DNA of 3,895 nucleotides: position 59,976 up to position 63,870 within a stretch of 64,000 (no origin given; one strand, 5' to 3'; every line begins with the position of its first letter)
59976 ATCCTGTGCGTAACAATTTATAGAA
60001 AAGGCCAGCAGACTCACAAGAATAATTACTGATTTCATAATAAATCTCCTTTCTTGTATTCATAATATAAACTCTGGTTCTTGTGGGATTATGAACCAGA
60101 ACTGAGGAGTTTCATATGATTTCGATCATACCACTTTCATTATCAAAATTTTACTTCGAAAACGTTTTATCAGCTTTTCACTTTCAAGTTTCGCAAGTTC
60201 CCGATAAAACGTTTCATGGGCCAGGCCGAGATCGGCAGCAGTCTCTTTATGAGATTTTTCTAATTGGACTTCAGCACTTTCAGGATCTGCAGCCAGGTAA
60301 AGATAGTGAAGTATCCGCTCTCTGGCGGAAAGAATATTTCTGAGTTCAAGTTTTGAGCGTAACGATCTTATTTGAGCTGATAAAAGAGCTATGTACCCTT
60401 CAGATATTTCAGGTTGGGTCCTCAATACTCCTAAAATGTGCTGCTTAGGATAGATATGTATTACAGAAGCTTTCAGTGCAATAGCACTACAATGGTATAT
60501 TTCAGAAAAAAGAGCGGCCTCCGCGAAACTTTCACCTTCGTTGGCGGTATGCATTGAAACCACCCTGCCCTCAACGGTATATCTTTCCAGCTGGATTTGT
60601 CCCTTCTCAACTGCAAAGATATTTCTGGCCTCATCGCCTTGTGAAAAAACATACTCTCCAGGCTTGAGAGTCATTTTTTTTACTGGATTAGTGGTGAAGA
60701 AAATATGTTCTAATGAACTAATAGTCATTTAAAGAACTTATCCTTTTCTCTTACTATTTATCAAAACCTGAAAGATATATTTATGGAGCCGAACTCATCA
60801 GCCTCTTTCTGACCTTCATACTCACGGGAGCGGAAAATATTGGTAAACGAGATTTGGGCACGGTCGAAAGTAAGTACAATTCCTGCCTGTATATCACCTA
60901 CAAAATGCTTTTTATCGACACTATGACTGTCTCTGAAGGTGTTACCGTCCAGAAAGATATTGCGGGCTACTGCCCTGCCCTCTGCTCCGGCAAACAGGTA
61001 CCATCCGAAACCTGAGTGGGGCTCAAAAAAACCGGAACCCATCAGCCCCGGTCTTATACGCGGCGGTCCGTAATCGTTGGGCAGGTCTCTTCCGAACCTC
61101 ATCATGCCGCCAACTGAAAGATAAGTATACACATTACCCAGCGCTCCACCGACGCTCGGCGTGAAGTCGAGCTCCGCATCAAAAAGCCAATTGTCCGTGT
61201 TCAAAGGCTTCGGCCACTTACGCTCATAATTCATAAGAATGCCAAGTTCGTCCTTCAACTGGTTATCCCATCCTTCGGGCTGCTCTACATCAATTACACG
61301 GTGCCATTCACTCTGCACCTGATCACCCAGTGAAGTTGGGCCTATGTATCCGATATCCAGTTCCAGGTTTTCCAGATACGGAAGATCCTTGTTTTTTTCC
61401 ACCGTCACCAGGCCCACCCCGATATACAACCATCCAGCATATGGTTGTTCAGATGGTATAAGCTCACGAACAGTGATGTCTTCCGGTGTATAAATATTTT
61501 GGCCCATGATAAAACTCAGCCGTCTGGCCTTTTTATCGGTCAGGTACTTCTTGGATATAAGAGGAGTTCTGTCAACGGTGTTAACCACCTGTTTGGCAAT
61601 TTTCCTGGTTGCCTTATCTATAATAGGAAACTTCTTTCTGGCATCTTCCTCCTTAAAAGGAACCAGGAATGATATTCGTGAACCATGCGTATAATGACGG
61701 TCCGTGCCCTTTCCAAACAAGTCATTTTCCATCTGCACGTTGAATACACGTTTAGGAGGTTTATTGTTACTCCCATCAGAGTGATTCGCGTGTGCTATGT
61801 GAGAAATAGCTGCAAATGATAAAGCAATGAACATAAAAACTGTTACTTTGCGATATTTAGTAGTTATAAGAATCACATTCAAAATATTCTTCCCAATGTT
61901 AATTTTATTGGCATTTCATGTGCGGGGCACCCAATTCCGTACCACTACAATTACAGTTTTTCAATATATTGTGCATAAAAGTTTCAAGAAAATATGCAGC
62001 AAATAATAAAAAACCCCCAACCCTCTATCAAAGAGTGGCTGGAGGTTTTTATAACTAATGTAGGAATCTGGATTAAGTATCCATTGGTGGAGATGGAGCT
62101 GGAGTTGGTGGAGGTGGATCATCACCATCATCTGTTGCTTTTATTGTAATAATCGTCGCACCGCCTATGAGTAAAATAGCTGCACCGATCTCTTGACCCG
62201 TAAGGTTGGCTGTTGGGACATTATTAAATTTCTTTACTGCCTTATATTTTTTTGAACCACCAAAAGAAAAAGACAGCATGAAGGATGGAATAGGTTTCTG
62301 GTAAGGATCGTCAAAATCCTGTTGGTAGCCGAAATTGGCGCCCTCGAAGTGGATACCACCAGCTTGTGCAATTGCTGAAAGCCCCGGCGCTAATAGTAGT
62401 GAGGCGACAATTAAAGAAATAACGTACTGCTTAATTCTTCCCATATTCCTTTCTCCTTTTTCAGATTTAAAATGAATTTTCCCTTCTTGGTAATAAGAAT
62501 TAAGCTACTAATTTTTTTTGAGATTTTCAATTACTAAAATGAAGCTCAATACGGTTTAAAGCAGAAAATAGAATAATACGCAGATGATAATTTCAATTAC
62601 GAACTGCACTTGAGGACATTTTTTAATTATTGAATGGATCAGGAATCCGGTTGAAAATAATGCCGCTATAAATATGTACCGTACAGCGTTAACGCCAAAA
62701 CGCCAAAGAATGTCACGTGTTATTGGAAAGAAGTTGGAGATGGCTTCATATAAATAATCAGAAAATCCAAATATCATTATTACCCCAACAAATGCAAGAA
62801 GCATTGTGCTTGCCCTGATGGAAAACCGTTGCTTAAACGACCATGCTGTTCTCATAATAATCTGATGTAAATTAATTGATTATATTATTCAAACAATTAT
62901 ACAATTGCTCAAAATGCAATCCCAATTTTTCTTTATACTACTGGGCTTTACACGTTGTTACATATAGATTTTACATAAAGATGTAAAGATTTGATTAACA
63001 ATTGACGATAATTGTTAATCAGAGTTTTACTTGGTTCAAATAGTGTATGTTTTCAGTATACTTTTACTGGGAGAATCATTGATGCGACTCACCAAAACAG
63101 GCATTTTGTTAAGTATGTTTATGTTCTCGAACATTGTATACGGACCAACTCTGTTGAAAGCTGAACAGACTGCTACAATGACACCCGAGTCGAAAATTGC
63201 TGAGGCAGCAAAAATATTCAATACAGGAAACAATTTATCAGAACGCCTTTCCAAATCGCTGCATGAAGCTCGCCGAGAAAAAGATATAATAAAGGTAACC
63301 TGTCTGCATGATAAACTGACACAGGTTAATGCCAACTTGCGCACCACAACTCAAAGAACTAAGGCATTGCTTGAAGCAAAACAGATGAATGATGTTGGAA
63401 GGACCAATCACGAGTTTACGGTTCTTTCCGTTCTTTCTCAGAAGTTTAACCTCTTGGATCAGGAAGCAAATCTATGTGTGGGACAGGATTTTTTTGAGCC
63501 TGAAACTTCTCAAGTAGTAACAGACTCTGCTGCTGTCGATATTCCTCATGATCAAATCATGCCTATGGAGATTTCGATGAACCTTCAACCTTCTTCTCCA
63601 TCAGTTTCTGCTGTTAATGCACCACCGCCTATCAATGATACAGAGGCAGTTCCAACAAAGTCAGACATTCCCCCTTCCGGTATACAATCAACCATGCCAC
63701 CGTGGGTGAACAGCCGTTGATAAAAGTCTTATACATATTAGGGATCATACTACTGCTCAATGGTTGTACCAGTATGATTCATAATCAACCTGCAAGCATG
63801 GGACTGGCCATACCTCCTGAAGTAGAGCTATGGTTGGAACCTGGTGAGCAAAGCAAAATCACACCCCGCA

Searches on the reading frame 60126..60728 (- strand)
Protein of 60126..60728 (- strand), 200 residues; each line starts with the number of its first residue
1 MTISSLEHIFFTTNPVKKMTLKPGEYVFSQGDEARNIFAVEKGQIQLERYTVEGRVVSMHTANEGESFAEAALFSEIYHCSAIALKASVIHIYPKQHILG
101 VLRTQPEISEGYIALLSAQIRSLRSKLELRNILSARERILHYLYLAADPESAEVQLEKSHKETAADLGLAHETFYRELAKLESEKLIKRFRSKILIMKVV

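Call 36: search_protein_families(library=pfam, proteins=[window:60126-60728:-], max_evalue=0.01)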
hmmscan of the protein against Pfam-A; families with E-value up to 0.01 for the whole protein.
window:60126-60728:- (200 aa): 2 families
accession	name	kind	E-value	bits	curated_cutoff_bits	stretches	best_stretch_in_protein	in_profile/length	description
PF00027.35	cNMP_binding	-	2.8e-16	59.7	27.5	1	20-104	3-88/89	Cyclic nucleotide-binding domain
PF13545.12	HTH_Crp_2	-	1.3e-08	35.1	27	1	137-197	1-62/70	Crp-like helix-turn-helix domain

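Call 37: search_protein_families(library=ncbifam, proteins=[window:60126-60728:-], max_evalue=0.01)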
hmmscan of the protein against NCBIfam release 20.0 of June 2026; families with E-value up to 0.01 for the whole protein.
window:60126-60728:- (200 aa): 11 families
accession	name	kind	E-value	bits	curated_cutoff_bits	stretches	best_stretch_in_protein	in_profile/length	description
NF050806.1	TransRegFixKCaul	equivalog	1.5e-08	34.1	300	1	19-188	26-195/215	transcriptional regulator FixK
NF006901.0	PRK09392.1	equivalog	1.6e-08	34.2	211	1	26-183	40-199/236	transcriptional activator FtrB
NF052518.1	TransRegLdrP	equivalog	5.4e-07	29.8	300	1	24-197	7-179/195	transcriptional regulator LdrP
NF008365.0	PRK11161.1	subfamily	8.8e-07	28.4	228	1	17-188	48-225/250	fumarate/nitrate reduction transcriptional regulator Fnr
NF008732.0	PRK11753.1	equivalog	1.3e-06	28.1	266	1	25-192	32-206/214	cAMP-activated global transcriptional regulator CRP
NF010499.0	PRK13918.1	equivalog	1e-05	25.2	274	1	16-195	12-190/205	CRP/FNR family transcriptional regulator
TIGR03697.1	NtcA_cyano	equivalog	0.00031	20.6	244.95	1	24-197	1-183/193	global nitrogen regulator NtcA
NF041163.2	encap_f2b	equivalog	0.00042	19.6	400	1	16-110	95-191/450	family 2B encapsulin nanocompartment shell protein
NF053664.1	TransRegPtrACyano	equivalog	0.0007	19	300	1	35-198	28-191/196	Crp/Fnr family transcriptional regulator PtrA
NF058543.1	ActPatMycb56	equivalog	0.0011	17.9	460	1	15-110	18-112/317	acetyltransferase Pat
TIGR01884.1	cas_HTH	subfamily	0.0019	17.6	60.2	1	157-194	156-193/202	CRISPR-associated CARF protein Csa3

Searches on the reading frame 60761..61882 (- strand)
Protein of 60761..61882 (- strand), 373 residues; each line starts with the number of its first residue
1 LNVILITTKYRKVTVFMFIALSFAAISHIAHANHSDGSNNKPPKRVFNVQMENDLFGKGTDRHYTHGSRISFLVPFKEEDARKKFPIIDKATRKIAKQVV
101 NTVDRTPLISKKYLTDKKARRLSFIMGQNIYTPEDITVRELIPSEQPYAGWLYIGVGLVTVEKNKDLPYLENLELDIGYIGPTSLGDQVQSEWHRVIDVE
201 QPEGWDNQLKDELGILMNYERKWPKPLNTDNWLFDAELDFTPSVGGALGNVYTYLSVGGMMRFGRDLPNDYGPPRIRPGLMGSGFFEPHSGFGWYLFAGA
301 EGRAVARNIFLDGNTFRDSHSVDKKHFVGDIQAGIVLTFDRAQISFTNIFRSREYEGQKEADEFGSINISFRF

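Call 10: search_protein_families(library=ncbifam, proteins=[window:60761-61882:-], max_evalue=1e-10)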
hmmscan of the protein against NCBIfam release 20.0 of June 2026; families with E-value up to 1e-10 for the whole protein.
window:60761-61882:- (373 aa): 0 families

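Call 36: search_protein_families(library=pfam, proteins=[window:60761-61882:-], max_evalue=0.01)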
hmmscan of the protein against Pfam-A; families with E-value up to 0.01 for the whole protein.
window:60761-61882:- (373 aa): 1 family
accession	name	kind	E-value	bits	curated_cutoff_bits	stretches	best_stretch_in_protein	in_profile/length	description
PF09982.15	LpxR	-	2.4e-103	345.9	26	1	19-373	3-323/323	Outer membrane protein LpxR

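Call 37: search_protein_families(library=ncbifam, proteins=[window:60761-61882:-], max_evalue=0.01)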
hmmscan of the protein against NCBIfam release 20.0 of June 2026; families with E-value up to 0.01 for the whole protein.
window:60761-61882:- (373 aa): 0 families

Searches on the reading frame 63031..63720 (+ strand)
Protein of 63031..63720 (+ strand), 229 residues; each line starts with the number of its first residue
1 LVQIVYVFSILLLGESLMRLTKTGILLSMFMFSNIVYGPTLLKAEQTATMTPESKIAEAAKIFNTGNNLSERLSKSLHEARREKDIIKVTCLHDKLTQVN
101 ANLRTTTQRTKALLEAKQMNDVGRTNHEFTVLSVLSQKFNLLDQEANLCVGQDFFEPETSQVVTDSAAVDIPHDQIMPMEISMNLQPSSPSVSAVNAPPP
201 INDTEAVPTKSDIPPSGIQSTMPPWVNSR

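Call 36: search_protein_families(library=pfam, proteins=[window:63031-63720:+], max_evalue=0.01)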
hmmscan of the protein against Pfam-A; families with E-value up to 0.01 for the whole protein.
window:63031-63720:+ (229 aa): 0 families

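Call 37: search_protein_families(library=ncbifam, proteins=[window:63031-63720:+], max_evalue=0.01)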
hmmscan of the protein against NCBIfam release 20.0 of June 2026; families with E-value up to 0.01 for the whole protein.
window:63031-63720:+ (229 aa): 1 family
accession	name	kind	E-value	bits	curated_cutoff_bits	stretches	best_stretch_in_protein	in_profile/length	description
NF007423.1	PRK09966.1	equivalog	0.0089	15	325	1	47-117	195-264/390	diguanylate cyclase DgcN/YfiN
